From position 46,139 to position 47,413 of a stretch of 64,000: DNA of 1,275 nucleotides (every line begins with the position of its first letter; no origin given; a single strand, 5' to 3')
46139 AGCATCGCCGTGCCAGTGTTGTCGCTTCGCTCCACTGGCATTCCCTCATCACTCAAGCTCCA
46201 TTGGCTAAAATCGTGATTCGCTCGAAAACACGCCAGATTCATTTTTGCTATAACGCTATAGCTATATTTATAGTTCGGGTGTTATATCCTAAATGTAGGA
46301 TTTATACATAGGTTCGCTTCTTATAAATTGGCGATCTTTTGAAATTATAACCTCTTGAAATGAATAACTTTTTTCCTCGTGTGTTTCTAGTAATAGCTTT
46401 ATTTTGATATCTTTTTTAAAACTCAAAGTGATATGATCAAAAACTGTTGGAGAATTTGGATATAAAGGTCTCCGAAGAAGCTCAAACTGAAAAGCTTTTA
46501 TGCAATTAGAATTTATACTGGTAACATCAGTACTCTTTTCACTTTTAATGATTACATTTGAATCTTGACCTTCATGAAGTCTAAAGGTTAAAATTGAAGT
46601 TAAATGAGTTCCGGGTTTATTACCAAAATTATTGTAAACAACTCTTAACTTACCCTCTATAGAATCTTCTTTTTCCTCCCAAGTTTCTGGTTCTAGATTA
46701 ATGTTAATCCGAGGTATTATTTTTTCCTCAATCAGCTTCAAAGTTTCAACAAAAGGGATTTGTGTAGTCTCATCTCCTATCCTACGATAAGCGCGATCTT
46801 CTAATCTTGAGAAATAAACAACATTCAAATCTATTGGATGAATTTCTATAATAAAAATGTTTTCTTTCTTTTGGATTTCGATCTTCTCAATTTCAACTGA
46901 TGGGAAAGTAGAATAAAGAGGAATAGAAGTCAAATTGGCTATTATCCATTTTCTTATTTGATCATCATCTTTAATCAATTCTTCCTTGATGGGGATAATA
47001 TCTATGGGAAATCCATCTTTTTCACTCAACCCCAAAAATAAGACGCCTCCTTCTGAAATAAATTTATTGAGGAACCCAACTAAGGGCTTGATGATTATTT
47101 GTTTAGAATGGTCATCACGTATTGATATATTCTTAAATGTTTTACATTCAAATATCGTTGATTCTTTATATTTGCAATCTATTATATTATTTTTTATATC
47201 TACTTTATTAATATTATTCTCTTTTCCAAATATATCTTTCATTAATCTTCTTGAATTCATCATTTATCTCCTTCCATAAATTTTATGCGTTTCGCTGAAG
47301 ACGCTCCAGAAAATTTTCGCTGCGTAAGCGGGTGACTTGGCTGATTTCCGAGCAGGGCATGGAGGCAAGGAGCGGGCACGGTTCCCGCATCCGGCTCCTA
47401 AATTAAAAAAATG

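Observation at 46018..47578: Very AT-rich AlbA_2/Schlafen-like gene bracketed by GC-rich structured DNA: candidate acquired module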

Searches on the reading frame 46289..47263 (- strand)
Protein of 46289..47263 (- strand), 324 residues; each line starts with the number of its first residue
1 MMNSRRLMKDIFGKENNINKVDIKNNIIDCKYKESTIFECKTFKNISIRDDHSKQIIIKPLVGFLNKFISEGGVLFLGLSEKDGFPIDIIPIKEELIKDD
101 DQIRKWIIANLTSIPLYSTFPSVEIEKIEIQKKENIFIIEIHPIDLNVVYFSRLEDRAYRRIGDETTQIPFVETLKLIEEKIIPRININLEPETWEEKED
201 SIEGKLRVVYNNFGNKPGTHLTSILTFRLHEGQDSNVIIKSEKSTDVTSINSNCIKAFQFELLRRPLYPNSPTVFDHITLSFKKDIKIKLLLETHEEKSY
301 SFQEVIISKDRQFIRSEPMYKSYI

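Call 4: search_protein_families(library=pfam, proteins=[window:46289-47263:-], max_evalue=1)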
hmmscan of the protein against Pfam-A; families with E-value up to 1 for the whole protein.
window:46289-47263:- (324 aa): 2 families
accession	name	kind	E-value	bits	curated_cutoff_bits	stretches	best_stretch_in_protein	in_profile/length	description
PF04326.19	SLFN_AlbA_2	-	1.5e-11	45.3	25.3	1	34-169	1-117/118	Schlafen, AlbA_2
PF15137.11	ECPIP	-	0.17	12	27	1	11-49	32-71/218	Exosomal polycystin 1 interacting protein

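Call 18: search_protein_families(library=padloc, proteins=[window:46289-47263:-], max_evalue=1)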
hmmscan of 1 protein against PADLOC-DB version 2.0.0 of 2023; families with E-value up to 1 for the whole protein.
window:46289-47263:- (324 aa): 0 families

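Call 19: search_protein_families(library=ncbifam, proteins=[window:46289-47263:-], max_evalue=1)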
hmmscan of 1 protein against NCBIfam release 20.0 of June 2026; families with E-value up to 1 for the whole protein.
window:46289-47263:- (324 aa): 0 families

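Call 20: find_homologous_proteins(query=window:46289-47263:-)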
Query window:46289-47263:- (324 aa): 5 proteins with E <= 0.001 among 1471 candidates.
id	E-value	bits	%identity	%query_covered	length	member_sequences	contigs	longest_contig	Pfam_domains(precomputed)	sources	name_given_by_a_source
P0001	3.8e-207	705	100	100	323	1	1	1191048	PF04326.20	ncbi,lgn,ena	-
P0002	1.3e-80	289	49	95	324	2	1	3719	PF04326.20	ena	-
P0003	1.3e-39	154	46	58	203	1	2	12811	-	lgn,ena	-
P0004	2.6e-39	153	35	98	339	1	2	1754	PF04326.20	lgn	-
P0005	1.4e-36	144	38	73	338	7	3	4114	PF04326.20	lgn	-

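Call 21: find_encoding_contigs(protein=P0001, flank=3000, max_places=3)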
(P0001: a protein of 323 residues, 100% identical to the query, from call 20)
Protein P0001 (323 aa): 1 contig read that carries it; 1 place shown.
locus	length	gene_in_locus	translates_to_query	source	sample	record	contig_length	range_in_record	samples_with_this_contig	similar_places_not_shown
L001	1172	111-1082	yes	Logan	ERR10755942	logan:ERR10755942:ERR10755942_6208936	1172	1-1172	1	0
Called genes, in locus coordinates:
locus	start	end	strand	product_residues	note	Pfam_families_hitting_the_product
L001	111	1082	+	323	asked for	PF04326:SLFN_AlbA_2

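Call 22: find_encoding_contigs(protein=P0002, flank=6000, max_places=4)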
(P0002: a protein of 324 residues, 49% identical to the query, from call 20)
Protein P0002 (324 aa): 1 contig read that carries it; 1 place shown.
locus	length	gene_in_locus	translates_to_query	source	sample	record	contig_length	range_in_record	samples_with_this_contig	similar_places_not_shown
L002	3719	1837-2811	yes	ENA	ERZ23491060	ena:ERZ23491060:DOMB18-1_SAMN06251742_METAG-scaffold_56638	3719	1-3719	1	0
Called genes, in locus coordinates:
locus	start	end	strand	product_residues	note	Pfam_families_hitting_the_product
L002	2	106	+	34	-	?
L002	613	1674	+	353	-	-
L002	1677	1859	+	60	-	-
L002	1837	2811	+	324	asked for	PF04326:SLFN_AlbA_2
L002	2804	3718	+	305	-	?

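Call 23: find_encoding_contigs(protein=P0003, flank=8000, max_places=4)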
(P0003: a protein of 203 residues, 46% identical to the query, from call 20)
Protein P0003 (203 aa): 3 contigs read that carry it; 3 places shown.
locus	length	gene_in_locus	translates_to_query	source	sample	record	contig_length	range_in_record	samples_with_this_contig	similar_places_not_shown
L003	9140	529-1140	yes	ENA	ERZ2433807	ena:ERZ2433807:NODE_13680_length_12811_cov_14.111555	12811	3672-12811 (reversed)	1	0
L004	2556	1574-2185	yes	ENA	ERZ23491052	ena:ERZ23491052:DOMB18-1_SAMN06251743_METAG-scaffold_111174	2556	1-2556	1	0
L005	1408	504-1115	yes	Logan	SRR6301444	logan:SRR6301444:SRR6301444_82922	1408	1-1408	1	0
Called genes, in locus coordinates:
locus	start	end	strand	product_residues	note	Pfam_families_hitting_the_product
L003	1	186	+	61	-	?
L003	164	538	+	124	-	PF04326:SLFN_AlbA_2 (weak)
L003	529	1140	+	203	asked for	-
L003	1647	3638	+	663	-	PF21138:SMUBP-2_HCS1_1B (weak), PF00270:DEAD (faint), PF04851:ResIII (weak), PF05970:PIF1 (faint), PF13086:AAA_11, PF13245:AAA_19, PF13604:AAA_30, PF13087:AAA_12, +2 more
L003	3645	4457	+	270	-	PF05185:PRMT5 (faint)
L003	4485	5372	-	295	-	PF02463:SMC_N (weak), PF00005:ABC_tran, PF13401:AAA_22 (faint), PF13304:AAA_21 (faint), PF08352:oligo_HPY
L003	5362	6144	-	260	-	PF02463:SMC_N (weak), PF00005:ABC_tran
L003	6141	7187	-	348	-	PF12911:OppC_N, PF00528:BPD_transp_1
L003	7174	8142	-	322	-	PF19300:BPD_transp_1_N, PF00528:BPD_transp_1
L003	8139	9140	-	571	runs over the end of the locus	PF00496:SBP_bac_5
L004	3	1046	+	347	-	?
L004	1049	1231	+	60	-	-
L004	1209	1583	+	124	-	PF04326:SLFN_AlbA_2 (weak)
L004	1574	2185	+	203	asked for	-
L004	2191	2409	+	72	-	-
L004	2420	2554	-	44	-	?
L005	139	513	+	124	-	PF04326:SLFN_AlbA_2 (weak)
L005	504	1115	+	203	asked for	-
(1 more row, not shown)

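Call 45: predict_structure(alignment_id=A2)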
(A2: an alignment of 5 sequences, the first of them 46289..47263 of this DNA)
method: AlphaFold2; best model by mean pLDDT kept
length: 324 residues; sequences in the alignment: 5
mean_pLDDT: 54.6   pTM: 0.45
mean pLDDT of the five models: 54.6, 53.4, 52.2, 51.6, 48.1
residues with pLDDT >= 90: 12; 70-90: 94; 50-70: 49; < 50: 169
segments of 3 or more residues with pLDDT < 50: 1-123, 125-149, 151-154, 176-184, 322-324
pLDDT, mean of each block of 10 residues (from residue 1): 34 42 35 21 19 24 26 29 26 37 47 34 46 44 45 50 55 47 62 88 88 60 79 85 86 84 62 83 84 74 80 74 43
secondary structure, 60 per line:
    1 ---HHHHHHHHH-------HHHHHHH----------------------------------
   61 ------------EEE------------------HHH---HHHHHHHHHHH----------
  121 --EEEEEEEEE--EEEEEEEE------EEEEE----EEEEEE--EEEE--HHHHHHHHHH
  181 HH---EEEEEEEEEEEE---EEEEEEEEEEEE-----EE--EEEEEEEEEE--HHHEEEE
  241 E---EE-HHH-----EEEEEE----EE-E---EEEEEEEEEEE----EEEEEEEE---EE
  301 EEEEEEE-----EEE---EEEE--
elements in order: H4-12 H20-26 E73-75 H100-110 E123-131 E134-141 E148-152 E157-162 E165-168 H171-182 E186-197 E201-212 E222-231 E237-241 E256-261 E273-283 E288-295 E299-307 E313-315 E319-322

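Call 46: search_protein_representatives(alignment_id=A2)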
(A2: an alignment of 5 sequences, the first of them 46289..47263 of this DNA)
Query: 5 sequences, 321 profile positions. Proteins with E-value up to 0.001 (for the whole library): 284; up to 1e-10: 100; up to 1e-30: 44. The best 150 are listed.
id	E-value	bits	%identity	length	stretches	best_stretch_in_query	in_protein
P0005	4.2e-149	512.1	-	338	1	1-321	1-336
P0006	7.5e-106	370.0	-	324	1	3-321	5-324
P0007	3.2e-95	335.1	-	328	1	1-321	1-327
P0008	3.0e-88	312.2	-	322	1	2-321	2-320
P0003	1.4e-84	300.1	-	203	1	119-321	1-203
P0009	9.9e-82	290.8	-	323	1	3-321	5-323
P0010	1.1e-74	267.5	-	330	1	3-320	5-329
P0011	6.9e-62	225.5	-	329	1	6-321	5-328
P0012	3.0e-60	220.2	-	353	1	4-320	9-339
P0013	4.4e-60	219.6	-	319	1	4-321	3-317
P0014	4.3e-56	206.5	-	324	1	4-321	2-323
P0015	2.5e-55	204.0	-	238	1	3-223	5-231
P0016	2.4e-53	197.5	-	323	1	7-314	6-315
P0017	2.8e-53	197.3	-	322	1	6-320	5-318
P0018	1.1e-52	195.3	-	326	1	1-307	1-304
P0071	5.3e-25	104.4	-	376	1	15-308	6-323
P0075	8.0e-24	100.5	-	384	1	7-291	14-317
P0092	1.1e-16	77.0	-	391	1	8-285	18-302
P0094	1.8e-15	73.0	-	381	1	9-197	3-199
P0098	7.6e-14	67.7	-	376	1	5-278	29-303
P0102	1.3e-12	63.6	-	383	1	28-320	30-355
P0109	2.8e-09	52.7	-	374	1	23-283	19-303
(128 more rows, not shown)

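Call 49: search_protein_families(library=pfam, alignment_id=A5, max_evalue=0.01)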
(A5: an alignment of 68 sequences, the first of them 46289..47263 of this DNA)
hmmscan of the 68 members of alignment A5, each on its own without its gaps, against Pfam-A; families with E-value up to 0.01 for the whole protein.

A. member 1, window:46289-47263:- (324 aa): 1 family
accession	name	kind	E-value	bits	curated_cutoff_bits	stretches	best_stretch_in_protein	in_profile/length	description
PF04326.19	SLFN_AlbA_2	-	1.5e-11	45.3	25.3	1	34-169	1-117/118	Schlafen, AlbA_2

B. families by the number of members that match (of 68 scanned): 5 families
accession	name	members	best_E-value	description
PF04326.19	SLFN_AlbA_2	62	5.9e-18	Schlafen, AlbA_2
PF18046.7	FKBP26_C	1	0.00016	FKBP26_C-terminal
PF11611.13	DUF4352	1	0.00041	Domain of unknown function (DUF4352)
PF10707.15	YrbL-PhoP_reg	1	0.0061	PhoP regulatory network protein YrbL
PF12009.13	Telomerase_RBD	1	0.0066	Telomerase ribonucleoprotein complex - RNA binding domain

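Call 52: search_protein_families(library=pfam, proteins=[L002:613-1674:+, L002:1677-1859:+, L002:2804-3718:+, L003:1647-3638:+, L003:3645-4457:+, L004:2191-2409:+], max_evalue=0.01)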
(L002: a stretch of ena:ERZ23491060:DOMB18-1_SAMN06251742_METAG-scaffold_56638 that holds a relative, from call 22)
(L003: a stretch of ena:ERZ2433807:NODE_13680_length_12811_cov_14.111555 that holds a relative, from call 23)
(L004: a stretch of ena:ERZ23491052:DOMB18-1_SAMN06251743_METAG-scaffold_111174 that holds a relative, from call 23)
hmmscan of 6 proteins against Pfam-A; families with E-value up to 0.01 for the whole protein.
L002:613-1674:+ (353 aa): 1 family
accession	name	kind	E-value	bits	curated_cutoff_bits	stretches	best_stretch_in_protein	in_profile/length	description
PF13289.12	SIR2_2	-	6.5e-05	23.5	24.5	1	128-308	2-119/141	SIR2-like domain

L002:1677-1859:+ (60 aa): 0 families

L002:2804-3718:+ (305 aa): 0 families

L003:1647-3638:+ (663 aa): 22 families
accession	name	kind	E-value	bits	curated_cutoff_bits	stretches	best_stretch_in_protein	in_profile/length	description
PF13086.12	AAA_11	-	9.8e-68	229.1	27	1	178-428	1-257/257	AAA domain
PF13087.12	AAA_12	-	3.4e-62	209.9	27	1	434-637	2-194/195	AAA domain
PF13604.12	AAA_30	-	3e-13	50.4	27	1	178-242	1-66/191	AAA domain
PF13245.12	AAA_19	-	1.6e-11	45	25.1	1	183-424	1-132/134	AAA domain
PF01443.25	Viral_helicase1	-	1.2e-08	35.5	21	0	580-634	178-227/228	Viral superfamily 1 RNA helicase core domain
PF04851.21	ResIII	-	8.3e-07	29.5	22.5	1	177-248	2-79/164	Type III restriction enzyme, res subunit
PF00270.35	DEAD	-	9.3e-07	29.2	26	1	181-248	2-71/167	DEAD/DEAH box helicase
PF05970.20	PIF1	-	2.6e-06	27.6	25.9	0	179-246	2-74/223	PIF1-like helicase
PF21138.3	SMUBP-2_HCS1_1B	-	2.8e-06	27.6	27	1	17-116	6-112/129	Helicase SMUBP-2/HCS1, 1B domain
PF20720.3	nSTAND3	-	1.5e-05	25.2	27.2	1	185-230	8-52/155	Novel STAND NTPase 3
PF25199.1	nSTAND_NTPase5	-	2e-05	24.9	34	1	191-244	38-92/145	Novel STAND NTPase 5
PF00580.27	UvrD-helicase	-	4.9e-05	23.6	23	1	179-420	1-250/271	UvrD/REP helicase N-terminal domain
PF09848.15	SLFN-g3_helicase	-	0.00031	20.6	24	0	194-245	1-54/354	Schlafen group 3, DNA/RNA helicase domain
PF00437.27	T2SSE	-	0.00035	19.8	24.9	1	172-227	119-174/370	Type II/IV secretion system protein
PF05496.18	RuvB_N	-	0.00042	20.6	27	1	175-224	15-62/159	Holliday junction DNA helicase RuvB P-loop domain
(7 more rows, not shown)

L003:3645-4457:+ (270 aa): 2 families
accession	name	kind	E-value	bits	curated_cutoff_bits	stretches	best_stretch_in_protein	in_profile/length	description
PF05185.22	PRMT5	-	2.4e-05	24.7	22.9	1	54-123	70-146/171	PRMT5 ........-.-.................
PF00398.26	RrnaAD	-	4.9e-05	23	24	1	52-112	35-94/263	Ribosomal RNA adenine dimethylase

L004:2191-2409:+ (72 aa): 1 family
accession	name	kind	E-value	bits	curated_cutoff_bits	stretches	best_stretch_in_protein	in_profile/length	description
PF09963.14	DUF2197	-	0.0008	20.1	22.2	1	20-48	22-50/56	Uncharacterized protein conserved in bacteria (DUF2197)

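Call 53: search_protein_families(library=padloc, proteins=[L002:613-1674:+, L002:1677-1859:+, L002:2804-3718:+, L003:1647-3638:+, L003:3645-4457:+, P0002, P0004, P0005], max_evalue=0.01)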
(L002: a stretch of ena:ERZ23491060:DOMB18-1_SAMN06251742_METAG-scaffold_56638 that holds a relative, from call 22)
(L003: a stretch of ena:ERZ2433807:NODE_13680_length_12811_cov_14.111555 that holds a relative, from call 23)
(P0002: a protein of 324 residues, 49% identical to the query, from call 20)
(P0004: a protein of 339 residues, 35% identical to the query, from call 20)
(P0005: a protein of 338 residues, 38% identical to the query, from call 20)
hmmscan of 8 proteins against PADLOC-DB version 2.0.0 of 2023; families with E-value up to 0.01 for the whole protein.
L002:613-1674:+ (353 aa): 10 families
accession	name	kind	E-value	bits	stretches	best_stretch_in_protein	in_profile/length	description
PDLC02408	Aga_SIR2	-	4.8e-10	37.1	1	81-211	107-226/343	Class II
PDLC02414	Aga_SIR2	-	1.6e-09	35.5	1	86-320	82-267/313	-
PDLC04087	SIR2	-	7e-08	29.7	1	122-189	128-199/343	-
PDLC04093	SIR2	-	2.1e-07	28.3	1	8-187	26-215/395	-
PDLC04082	SIR2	-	5.2e-07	26.9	1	228-280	211-263/345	-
PDLC04092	SIR2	-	2.2e-06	25.2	1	111-188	103-177/318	-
PDLC04078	SIR2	-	2.7e-05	22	0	226-317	37-123/171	-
PDLC04091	SIR2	-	0.00013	19.4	1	223-280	206-263/345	-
PDLC04096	SIR2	-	0.00037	18.1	1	124-202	20-101/230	-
PDLC04077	SIR2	-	0.0031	15.5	1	230-280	3-53/135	-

L002:1677-1859:+ (60 aa): 1 family
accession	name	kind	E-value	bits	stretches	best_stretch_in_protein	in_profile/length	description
PDLC03049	REase_I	-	0.00081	15.5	1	2-53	9-60/807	Type I restriction enzyme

L002:2804-3718:+ (305 aa): 0 families

L003:1647-3638:+ (663 aa): 24 families
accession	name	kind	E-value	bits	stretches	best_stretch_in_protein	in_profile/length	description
PDLC03920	MkoA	-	2.7e-105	351.8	1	103-655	536-1099/1112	-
PDLC03921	MkoA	-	1e-76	256.8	2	381-655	1292-1588/1607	-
PDLC03924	MkoC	-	1.2e-35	121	3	457-652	777-962/1136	-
PDLC05009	PDC-S37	-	1.9e-26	90.2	2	384-481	936-1044/1550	-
PDLC02194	Hhe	-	2.5e-16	56.1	2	384-632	1379-1633/1911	-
PDLC04140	mad8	-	5.1e-11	40.6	1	191-400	24-206/314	mads_8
PDLC02895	DpdJ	-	6.7e-10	34.5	1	384-634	191-451/2112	DpdJ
PDLC05035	PDC-S53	-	1.2e-09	34.9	1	179-252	494-566/900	-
PDLC02350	AbiO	-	6.4e-09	33.1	1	165-254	163-250/468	AbiO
PDLC00117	GajB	-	3.5e-08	30.4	1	184-248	17-85/604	UrvD helicase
PDLC03802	RTasHel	-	6.1e-07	26.6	1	176-248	3-75/675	DRT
PDLC04476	PDC-M16A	-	1.3e-06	25.1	1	178-223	4-53/691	-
PDLC04475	PDC-M16A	-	2.5e-06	24.3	0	174-224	7-60/721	-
PDLC00135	GajB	-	7.4e-06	23.1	1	179-250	5-78/603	UrvD helicase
PDLC00122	GajB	-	1e-05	22.7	0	621-658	458-490/502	UrvD helicase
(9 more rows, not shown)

L003:3645-4457:+ (270 aa): 1 family
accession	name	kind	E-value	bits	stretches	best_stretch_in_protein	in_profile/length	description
PDLC04134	mad2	-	4.1e-08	30.5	1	34-116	278-362/492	mads_2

P0002 (324 aa): 0 families

P0004 (339 aa): 1 family
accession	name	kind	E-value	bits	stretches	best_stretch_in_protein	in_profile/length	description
PDLC02066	Cas1b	-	0.0095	13.3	0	140-207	58-124/322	-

P0005 (338 aa): 0 families

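Call 54: find_encoding_contigs(protein=P0005, flank=6000, max_places=4)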
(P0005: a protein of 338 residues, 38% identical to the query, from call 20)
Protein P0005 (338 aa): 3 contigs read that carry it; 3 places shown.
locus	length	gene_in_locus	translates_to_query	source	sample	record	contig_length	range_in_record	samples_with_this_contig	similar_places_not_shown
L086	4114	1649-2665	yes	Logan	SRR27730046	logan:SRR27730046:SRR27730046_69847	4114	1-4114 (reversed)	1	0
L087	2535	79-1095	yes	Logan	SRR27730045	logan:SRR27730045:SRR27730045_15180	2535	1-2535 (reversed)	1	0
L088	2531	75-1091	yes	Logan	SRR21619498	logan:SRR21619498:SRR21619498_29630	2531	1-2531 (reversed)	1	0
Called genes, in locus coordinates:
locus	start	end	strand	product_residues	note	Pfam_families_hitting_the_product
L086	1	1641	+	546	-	?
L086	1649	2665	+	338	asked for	PF04326:SLFN_AlbA_2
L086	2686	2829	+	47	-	-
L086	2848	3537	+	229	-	PF09509:Hypoth_Ymh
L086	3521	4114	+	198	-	?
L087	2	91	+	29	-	?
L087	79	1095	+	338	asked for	PF04326:SLFN_AlbA_2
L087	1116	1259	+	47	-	-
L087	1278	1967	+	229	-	PF09509:Hypoth_Ymh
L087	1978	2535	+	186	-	?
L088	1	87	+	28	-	?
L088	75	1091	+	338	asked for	PF04326:SLFN_AlbA_2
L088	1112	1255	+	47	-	-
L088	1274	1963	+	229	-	PF09509:Hypoth_Ymh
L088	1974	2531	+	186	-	?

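Call 55: find_encoding_contigs(protein=P0004, flank=6000, max_places=4)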
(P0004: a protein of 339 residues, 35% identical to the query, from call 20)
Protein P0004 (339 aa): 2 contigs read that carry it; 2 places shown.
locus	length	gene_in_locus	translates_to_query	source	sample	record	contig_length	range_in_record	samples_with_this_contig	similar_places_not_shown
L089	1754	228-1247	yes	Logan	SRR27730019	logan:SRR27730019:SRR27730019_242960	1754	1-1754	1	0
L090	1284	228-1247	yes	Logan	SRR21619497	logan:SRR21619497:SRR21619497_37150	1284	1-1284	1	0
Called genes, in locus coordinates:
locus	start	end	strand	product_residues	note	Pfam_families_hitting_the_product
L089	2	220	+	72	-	?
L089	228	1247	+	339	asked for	PF04326:SLFN_AlbA_2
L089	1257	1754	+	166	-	?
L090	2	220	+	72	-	?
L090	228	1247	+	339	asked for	PF04326:SLFN_AlbA_2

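Call 57: predict_structure(alignment_id=A5)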
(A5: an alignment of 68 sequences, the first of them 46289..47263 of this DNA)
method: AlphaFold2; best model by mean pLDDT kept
length: 324 residues; sequences in the alignment: 68
mean_pLDDT: 95.5   pTM: 0.89
mean pLDDT of the five models: 95.5, 94.8, 94.8, 94.7, 94.6
residues with pLDDT >= 90: 302; 70-90: 17; 50-70: 5; < 50: 0
segments of 3 or more residues with pLDDT < 50: none
pLDDT, mean of each block of 10 residues (from residue 1): 81 97 98 98 85 96 96 98 98 97 98 95 98 98 95 98 98 96 96 96 97 96 98 96 97 97 92 97 97 96 96 90 88
secondary structure, 60 per line:
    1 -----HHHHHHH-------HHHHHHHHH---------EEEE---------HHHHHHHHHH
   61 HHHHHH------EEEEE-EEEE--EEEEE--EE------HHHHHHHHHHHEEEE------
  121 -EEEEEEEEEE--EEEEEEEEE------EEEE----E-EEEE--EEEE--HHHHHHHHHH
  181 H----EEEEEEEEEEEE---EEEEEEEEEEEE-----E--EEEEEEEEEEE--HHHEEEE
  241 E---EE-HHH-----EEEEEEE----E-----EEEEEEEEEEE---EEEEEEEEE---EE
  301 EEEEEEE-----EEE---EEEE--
elements in order: H6-12 H20-28 E38-41 H51-66 E73-77 E79-82 E85-89 H100-110 E111-114 E122-131 E134-142 E149-152 E159-162 E165-168 H171-181 E186-197 E201-212 E221-231 E237-241 E256-262 E273-283 E287-295 E299-307 E313-315 E319-322
